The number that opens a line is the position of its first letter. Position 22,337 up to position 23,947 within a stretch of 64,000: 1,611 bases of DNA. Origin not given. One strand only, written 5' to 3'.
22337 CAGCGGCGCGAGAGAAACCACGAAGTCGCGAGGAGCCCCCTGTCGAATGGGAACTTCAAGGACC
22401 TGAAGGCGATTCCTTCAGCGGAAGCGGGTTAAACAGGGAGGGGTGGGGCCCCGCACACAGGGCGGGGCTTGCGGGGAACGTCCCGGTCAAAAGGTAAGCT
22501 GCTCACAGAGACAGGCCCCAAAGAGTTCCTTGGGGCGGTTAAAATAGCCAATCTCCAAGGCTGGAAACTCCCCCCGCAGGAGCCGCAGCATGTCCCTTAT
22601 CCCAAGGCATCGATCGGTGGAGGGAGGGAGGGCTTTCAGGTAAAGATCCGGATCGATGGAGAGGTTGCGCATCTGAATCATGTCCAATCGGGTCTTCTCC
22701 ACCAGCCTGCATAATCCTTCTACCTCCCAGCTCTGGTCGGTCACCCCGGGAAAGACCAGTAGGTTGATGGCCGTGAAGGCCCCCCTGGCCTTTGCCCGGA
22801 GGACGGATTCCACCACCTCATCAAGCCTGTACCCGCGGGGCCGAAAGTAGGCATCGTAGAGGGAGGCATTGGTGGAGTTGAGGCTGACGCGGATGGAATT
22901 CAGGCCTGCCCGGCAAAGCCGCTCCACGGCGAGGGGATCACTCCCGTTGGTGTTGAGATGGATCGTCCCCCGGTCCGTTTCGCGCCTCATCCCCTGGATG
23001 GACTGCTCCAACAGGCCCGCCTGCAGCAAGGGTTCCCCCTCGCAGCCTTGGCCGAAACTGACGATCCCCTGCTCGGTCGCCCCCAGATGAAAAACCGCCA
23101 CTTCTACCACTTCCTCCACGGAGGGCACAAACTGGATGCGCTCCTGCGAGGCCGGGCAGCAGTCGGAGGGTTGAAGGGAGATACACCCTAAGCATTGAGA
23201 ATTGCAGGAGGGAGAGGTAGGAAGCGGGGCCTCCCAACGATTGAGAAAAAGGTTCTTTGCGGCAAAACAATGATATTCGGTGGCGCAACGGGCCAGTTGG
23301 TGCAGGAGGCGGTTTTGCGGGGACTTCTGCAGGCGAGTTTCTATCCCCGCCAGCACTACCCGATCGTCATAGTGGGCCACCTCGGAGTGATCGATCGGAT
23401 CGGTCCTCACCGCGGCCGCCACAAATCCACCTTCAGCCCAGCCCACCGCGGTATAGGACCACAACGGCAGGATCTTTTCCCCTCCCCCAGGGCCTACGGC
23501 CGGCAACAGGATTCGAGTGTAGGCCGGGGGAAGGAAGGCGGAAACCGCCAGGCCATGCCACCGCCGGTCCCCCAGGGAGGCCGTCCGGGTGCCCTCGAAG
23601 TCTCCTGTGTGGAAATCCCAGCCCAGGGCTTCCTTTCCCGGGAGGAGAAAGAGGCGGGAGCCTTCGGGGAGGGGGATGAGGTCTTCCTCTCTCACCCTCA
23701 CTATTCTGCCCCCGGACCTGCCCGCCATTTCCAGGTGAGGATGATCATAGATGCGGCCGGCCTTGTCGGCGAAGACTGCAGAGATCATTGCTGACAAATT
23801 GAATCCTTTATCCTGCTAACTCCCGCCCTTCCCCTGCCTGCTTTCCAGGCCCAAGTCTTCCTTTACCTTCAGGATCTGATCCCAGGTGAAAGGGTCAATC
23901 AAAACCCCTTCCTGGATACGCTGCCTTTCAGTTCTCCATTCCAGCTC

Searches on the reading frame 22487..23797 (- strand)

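Call 83: search_protein_families(library=pfam, proteins=[window:22487-23797:-], max_evalue=0.00001)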
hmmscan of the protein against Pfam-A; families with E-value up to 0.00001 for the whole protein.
window:22487-23797:- (436 aa): 1 family
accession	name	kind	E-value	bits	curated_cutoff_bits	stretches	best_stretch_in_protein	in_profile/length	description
PF04055.27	Radical_SAM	-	2.6e-14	54.2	29.5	1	193-358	2-160/166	Radical SAM superfamily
